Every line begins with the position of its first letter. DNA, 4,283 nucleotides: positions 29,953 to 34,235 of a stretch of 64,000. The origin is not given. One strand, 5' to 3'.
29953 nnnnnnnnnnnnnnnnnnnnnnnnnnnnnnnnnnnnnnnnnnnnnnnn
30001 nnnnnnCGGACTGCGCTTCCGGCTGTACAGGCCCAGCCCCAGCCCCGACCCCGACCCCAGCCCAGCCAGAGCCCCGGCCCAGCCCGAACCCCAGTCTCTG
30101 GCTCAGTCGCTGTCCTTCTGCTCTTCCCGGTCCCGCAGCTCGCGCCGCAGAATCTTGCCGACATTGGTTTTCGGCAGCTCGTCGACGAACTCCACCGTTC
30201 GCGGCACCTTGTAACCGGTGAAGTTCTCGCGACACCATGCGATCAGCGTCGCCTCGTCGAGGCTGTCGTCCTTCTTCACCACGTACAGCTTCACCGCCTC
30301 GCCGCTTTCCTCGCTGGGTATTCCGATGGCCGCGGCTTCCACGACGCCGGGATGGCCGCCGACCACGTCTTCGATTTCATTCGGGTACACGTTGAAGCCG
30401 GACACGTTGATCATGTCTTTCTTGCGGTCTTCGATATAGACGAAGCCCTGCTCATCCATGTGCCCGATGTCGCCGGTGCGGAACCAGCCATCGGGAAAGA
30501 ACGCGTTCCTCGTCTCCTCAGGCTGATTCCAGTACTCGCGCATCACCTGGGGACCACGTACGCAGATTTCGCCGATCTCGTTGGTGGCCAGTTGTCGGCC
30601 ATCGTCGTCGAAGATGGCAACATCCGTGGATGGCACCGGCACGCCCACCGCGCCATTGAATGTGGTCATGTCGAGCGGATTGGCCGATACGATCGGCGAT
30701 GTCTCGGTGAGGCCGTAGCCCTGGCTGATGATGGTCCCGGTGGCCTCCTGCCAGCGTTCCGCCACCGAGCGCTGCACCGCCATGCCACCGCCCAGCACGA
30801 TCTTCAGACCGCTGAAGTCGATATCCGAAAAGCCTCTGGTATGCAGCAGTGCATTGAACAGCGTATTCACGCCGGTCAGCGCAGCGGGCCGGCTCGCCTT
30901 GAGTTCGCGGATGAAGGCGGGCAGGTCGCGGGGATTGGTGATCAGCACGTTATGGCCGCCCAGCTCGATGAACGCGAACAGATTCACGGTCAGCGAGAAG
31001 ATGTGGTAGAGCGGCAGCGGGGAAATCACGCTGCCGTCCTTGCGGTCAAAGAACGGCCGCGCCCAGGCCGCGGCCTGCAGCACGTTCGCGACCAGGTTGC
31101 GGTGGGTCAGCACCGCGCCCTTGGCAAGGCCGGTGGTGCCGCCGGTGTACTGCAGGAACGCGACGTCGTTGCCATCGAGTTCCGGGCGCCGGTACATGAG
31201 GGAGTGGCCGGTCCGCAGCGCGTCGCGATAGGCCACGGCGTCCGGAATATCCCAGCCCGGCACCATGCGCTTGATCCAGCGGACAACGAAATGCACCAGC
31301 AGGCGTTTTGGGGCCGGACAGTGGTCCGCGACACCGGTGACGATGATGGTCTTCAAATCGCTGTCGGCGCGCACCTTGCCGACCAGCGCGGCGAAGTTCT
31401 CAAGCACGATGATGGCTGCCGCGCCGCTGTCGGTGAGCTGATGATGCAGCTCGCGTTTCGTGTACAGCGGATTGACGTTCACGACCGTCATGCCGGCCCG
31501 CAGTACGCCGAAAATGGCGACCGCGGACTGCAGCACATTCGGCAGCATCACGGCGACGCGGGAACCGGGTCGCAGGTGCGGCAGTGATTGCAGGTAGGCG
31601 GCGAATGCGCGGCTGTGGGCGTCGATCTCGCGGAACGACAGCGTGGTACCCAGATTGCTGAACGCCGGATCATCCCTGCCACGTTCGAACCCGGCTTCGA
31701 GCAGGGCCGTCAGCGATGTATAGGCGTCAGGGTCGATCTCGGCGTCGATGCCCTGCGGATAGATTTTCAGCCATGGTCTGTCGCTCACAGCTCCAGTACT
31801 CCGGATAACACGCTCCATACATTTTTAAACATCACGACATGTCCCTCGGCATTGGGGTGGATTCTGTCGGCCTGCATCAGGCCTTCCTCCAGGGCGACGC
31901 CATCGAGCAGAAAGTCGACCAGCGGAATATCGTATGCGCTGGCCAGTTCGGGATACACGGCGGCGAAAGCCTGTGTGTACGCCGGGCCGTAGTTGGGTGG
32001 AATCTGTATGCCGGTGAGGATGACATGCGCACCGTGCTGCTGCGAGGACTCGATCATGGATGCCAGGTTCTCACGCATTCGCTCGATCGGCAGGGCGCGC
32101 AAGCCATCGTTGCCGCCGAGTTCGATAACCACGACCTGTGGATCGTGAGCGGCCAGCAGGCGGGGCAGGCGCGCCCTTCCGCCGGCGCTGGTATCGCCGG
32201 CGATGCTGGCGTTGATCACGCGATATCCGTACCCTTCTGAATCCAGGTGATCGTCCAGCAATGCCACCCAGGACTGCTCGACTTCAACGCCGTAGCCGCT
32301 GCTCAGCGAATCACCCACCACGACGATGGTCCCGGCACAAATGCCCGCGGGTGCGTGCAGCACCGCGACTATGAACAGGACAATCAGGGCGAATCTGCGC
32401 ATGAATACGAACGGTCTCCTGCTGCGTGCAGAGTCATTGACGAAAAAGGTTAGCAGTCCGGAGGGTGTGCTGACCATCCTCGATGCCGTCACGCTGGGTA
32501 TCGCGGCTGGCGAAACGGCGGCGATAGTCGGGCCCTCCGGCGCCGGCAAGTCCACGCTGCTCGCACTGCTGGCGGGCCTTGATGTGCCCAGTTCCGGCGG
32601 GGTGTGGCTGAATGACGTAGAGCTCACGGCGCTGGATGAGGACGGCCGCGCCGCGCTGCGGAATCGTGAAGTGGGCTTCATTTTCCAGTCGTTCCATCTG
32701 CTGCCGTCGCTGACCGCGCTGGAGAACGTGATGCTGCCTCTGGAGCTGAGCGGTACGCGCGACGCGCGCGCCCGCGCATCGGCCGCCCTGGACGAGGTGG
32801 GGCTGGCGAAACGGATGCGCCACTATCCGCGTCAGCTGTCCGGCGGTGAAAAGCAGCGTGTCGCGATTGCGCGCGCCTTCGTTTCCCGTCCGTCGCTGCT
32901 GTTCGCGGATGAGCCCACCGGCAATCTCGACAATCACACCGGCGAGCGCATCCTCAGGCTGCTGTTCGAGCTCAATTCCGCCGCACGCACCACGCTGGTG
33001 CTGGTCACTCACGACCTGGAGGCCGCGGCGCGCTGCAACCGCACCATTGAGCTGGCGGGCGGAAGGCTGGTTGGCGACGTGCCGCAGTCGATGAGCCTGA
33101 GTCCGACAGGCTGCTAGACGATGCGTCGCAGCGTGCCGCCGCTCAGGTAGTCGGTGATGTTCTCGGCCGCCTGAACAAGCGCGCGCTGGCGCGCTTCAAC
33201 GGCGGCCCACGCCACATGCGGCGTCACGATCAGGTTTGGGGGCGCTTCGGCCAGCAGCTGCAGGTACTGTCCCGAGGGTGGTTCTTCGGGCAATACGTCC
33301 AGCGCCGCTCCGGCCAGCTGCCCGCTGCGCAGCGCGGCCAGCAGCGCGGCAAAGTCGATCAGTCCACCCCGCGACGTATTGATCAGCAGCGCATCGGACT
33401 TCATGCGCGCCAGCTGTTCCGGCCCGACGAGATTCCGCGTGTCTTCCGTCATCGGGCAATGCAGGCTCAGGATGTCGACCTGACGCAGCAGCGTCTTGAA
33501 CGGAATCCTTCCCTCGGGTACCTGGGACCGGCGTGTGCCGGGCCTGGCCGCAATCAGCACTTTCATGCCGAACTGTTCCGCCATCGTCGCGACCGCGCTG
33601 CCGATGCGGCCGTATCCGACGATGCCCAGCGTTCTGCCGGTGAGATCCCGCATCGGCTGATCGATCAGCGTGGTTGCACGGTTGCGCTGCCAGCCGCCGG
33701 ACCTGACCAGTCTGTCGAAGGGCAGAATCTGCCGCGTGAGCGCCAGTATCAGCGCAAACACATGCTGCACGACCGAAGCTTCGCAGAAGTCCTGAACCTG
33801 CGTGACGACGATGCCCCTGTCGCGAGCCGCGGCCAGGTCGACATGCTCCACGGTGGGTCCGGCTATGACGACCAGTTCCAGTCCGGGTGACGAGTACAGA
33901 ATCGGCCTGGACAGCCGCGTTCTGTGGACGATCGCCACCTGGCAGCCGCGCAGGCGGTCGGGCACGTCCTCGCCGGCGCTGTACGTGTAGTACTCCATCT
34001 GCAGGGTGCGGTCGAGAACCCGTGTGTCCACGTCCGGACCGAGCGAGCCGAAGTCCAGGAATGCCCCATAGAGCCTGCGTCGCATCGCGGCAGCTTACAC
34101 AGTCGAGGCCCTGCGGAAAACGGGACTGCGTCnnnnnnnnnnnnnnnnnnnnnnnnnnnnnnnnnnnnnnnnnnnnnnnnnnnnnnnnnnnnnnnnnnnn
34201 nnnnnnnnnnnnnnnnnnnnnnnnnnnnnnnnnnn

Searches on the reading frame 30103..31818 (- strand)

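Call 82: search_protein_families(library=pfam, proteins=[window:30103-31818:-], max_evalue=0.00001)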
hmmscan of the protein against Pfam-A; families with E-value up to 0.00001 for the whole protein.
window:30103-31818:- (571 aa): 2 families
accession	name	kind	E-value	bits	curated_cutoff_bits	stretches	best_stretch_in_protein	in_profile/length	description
PF00501.34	AMP-binding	-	1.6e-90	304.1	29.9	1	45-430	6-384/384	AMP-binding enzyme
PF13193.12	AMP-binding_C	-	5.5e-21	75.7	24.5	1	481-555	1-76/76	AMP-binding enzyme C-terminal domain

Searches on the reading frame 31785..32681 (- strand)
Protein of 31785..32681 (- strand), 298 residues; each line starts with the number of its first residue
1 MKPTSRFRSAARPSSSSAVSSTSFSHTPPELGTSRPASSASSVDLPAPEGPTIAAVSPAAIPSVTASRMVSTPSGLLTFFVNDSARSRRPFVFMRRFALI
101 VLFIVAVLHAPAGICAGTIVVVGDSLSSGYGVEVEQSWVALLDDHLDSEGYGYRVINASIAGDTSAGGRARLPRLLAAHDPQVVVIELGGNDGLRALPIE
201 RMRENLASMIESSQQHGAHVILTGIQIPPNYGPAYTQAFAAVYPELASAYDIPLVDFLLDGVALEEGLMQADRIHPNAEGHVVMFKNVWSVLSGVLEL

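Call 82: search_protein_families(library=pfam, proteins=[window:31785-32681:-], max_evalue=0.00001)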
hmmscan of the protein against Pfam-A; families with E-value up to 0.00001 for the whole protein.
window:31785-32681:- (298 aa): 3 families
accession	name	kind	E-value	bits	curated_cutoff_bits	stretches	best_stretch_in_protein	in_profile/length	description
PF13472.12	Lipase_GDSL_2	-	3.8e-30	106.1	32.9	1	121-281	1-176/178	GDSL-like Lipase/Acylhydrolase family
PF00657.28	Lipase_GDSL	-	8e-21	75.6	23.6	1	119-287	1-207/208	GDSL-like Lipase/Acylhydrolase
PF25182.1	NonGDSL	-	3.8e-08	33.4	80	1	118-226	29-140/220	Non-GDSL lipase-like family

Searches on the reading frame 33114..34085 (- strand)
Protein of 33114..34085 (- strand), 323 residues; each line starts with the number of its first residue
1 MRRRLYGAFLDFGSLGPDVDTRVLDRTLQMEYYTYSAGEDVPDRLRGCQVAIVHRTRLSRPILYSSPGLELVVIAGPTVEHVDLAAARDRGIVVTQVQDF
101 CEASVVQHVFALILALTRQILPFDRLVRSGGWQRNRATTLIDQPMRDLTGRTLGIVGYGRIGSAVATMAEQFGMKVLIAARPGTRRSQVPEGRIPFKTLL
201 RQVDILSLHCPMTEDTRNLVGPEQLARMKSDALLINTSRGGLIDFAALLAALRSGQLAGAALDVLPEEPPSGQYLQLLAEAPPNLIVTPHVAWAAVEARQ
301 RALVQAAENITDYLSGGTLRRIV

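Call 82: search_protein_families(library=pfam, proteins=[window:33114-34085:-], max_evalue=0.00001)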
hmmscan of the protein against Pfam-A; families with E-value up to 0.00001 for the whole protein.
window:33114-34085:- (323 aa): 2 families
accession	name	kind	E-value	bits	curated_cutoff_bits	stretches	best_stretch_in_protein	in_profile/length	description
PF02826.25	2-Hacid_dh_C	-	2.3e-52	177.4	25.1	1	110-292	1-178/178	D-isomer specific 2-hydroxyacid dehydrogenase, NAD binding domain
PF00389.36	2-Hacid_dh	-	3.4e-18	66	24.6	1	22-323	13-133/134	D-isomer specific 2-hydroxyacid dehydrogenase, catalytic domain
